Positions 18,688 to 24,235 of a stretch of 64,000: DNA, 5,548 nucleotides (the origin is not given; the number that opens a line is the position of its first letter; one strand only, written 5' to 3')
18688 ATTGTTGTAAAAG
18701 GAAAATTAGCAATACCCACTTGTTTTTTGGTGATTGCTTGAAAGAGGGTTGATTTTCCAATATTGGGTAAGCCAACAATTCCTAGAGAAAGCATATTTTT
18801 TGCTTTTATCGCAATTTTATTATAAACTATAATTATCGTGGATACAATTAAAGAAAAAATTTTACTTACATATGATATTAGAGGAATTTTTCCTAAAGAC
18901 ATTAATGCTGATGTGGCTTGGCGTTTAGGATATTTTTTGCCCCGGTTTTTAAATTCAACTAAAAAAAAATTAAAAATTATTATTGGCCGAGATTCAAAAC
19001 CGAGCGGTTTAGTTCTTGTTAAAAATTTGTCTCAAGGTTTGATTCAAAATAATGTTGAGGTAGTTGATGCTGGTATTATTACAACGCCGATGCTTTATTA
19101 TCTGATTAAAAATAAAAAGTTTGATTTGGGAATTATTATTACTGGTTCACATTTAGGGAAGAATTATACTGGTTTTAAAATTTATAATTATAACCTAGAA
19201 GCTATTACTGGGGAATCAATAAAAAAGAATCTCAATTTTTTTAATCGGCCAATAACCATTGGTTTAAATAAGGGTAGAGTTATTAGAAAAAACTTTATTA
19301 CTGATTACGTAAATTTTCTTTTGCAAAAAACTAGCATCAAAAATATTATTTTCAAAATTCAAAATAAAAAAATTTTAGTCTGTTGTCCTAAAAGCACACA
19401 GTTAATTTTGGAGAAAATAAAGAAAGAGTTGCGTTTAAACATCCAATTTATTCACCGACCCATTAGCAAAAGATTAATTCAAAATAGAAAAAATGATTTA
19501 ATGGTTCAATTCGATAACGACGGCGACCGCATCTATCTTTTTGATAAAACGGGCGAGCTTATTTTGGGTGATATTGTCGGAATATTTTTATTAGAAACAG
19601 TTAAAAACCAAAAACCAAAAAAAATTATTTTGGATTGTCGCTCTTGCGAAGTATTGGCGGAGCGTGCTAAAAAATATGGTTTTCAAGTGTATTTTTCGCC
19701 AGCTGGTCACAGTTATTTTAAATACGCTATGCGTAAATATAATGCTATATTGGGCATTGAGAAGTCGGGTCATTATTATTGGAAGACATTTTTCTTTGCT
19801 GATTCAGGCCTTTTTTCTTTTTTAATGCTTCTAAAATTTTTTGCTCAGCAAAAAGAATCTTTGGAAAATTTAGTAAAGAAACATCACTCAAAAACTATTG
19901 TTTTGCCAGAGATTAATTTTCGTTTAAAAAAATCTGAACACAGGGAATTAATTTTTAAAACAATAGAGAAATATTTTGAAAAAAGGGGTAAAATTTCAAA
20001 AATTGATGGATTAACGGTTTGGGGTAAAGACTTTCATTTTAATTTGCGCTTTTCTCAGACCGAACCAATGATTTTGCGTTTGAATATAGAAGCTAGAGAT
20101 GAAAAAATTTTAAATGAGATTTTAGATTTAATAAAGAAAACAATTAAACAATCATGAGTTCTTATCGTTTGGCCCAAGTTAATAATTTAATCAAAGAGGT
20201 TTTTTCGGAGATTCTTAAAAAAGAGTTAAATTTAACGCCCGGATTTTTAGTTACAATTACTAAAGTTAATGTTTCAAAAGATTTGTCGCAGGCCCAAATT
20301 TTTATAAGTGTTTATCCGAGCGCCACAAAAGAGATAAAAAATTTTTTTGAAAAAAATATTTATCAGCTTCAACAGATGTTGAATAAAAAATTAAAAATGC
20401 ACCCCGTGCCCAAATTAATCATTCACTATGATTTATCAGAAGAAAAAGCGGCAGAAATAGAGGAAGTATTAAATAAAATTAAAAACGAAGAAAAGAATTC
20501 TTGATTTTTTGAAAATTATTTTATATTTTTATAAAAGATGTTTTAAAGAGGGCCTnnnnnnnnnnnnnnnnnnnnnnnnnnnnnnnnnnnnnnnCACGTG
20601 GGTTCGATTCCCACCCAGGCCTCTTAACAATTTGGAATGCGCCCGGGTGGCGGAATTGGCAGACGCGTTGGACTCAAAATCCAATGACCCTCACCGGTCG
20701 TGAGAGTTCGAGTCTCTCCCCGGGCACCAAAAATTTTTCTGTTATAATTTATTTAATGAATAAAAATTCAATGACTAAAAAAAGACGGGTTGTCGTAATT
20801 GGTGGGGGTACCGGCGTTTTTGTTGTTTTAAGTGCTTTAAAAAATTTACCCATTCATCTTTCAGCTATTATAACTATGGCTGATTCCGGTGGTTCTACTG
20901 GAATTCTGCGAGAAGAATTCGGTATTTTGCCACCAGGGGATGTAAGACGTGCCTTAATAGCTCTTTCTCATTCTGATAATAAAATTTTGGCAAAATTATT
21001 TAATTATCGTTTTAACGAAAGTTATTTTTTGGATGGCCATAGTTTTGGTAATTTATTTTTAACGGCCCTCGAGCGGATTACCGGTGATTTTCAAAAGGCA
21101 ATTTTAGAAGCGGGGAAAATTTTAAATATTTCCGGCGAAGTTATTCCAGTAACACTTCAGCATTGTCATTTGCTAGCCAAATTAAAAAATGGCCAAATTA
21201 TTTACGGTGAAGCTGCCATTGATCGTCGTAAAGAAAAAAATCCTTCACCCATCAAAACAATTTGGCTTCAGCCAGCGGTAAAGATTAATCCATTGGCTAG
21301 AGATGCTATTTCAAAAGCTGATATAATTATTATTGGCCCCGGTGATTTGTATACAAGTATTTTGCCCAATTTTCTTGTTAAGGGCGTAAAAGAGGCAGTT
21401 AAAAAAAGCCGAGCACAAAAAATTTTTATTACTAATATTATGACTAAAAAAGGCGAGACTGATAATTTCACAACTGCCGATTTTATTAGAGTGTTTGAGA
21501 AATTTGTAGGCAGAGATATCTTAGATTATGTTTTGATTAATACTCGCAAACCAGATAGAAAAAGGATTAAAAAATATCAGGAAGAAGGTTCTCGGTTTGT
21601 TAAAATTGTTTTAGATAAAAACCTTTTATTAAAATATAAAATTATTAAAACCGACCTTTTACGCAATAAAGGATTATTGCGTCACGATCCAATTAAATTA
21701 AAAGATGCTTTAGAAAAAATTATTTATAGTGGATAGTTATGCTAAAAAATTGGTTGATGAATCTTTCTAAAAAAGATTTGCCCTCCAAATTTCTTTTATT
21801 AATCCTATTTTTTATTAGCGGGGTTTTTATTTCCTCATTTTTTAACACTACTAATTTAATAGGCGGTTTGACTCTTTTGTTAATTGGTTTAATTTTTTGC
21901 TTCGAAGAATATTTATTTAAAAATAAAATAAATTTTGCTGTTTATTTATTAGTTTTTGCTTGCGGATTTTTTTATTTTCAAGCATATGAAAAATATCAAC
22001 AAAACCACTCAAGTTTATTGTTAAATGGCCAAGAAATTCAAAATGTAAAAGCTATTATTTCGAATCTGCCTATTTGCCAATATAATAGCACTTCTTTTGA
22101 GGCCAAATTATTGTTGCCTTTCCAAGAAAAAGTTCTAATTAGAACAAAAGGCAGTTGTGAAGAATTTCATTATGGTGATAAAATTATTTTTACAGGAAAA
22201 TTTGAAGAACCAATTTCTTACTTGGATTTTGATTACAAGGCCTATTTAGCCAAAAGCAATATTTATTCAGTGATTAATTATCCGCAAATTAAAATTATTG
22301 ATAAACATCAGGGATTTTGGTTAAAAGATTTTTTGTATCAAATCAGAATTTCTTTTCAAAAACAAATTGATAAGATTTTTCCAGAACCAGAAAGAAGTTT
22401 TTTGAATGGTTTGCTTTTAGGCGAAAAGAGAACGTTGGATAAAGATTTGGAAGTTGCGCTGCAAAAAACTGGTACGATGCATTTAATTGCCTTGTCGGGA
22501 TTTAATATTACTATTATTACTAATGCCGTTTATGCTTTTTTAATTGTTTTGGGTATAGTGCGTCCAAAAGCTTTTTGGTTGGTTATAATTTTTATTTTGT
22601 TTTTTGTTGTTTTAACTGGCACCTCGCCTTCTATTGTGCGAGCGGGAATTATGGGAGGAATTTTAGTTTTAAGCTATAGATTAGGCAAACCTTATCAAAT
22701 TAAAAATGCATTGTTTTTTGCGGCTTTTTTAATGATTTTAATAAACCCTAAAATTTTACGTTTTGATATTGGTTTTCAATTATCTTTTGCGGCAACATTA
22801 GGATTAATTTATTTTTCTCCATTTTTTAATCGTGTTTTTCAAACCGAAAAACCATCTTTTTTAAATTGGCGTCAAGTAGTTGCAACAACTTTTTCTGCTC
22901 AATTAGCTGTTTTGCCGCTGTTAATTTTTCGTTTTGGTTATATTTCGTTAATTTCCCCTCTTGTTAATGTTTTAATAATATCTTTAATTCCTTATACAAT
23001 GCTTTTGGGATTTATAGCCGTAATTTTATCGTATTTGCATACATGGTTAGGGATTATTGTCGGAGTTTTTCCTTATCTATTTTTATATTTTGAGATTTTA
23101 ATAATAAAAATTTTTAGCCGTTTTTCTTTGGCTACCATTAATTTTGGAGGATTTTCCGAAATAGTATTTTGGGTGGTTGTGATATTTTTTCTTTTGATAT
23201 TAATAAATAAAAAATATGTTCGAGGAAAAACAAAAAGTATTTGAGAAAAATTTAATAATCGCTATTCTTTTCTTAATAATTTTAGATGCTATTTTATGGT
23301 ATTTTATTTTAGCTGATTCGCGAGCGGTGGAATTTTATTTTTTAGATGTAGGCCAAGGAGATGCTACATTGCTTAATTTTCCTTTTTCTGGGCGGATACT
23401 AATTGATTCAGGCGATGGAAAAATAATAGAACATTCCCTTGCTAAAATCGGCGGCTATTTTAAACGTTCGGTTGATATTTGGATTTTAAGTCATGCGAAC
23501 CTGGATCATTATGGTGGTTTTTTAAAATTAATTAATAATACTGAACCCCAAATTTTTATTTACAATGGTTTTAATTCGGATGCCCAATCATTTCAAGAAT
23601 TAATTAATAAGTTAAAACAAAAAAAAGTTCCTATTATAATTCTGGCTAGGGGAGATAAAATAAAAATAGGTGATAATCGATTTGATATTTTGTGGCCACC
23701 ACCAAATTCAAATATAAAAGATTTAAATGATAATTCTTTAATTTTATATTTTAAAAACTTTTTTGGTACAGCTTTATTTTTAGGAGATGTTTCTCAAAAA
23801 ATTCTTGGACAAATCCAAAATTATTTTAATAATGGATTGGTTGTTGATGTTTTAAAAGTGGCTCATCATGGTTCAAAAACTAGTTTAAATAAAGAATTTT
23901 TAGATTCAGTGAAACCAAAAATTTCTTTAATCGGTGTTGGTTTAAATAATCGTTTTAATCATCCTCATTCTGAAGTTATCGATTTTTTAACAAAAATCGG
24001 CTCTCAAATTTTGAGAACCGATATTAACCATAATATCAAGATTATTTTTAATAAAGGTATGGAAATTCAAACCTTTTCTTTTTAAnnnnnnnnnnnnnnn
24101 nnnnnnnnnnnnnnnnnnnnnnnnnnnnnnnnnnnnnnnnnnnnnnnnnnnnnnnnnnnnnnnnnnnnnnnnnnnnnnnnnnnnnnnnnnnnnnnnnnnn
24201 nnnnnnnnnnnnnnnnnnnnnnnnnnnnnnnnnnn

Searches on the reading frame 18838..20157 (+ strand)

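Call 34: search_protein_families(library=pfam, proteins=[window:18838-20157:+], max_evalue=0.000001)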
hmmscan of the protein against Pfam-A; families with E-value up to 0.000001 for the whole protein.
window:18838-20157:+ (439 aa): 2 families
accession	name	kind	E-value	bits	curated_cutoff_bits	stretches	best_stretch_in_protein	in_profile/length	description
PF02878.22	PGM_PMM_I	-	3.2e-25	88.9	22.5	1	11-119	6-115/138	Phosphoglucomutase/phosphomannomutase, alpha/beta/alpha domain I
PF02880.22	PGM_PMM_III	-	4.2e-18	66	20.7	1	245-349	3-111/115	Phosphoglucomutase/phosphomannomutase, alpha/beta/alpha domain III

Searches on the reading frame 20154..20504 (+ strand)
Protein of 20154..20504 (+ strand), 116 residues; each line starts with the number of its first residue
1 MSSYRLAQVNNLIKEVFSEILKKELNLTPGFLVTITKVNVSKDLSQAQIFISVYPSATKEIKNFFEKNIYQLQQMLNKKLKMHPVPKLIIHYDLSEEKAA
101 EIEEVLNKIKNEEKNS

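Call 34: search_protein_families(library=pfam, proteins=[window:20154-20504:+], max_evalue=0.000001)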
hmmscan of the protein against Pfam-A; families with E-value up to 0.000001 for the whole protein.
window:20154-20504:+ (116 aa): 1 family
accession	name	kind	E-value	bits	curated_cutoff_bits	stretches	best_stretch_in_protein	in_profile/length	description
PF02033.23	RBFA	-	5e-20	72.2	34.7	1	5-106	1-105/105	Ribosome-binding factor A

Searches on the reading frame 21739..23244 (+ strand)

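Call 34: search_protein_families(library=pfam, proteins=[window:21739-23244:+], max_evalue=0.000001)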
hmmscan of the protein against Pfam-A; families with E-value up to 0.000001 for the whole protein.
window:21739-23244:+ (501 aa): 2 families
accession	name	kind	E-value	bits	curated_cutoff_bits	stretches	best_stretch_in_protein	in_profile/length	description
PF03772.21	Competence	-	8.6e-50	170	23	1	225-488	1-264/270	Competence protein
PF13567.11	DUF4131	-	7.1e-14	52.3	31.6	1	41-185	10-163/165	Domain of unknown function (DUF4131)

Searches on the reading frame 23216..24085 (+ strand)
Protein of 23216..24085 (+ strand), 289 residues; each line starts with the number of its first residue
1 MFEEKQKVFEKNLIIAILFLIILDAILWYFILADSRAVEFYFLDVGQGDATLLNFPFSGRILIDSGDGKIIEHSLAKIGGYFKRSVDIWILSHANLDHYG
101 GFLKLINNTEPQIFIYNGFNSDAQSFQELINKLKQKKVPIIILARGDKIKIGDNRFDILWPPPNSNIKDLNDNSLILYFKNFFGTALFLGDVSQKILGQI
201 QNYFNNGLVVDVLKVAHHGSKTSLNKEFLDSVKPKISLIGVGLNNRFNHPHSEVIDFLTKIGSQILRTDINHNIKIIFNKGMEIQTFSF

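Call 34: search_protein_families(library=pfam, proteins=[window:23216-24085:+], max_evalue=0.000001)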
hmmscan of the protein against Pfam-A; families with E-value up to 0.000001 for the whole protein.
window:23216-24085:+ (289 aa): 1 family
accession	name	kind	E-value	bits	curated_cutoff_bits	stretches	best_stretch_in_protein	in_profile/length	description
PF00753.33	Lactamase_B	-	1.9e-07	31.6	22.7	0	44-115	2-73/196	Metallo-beta-lactamase superfamily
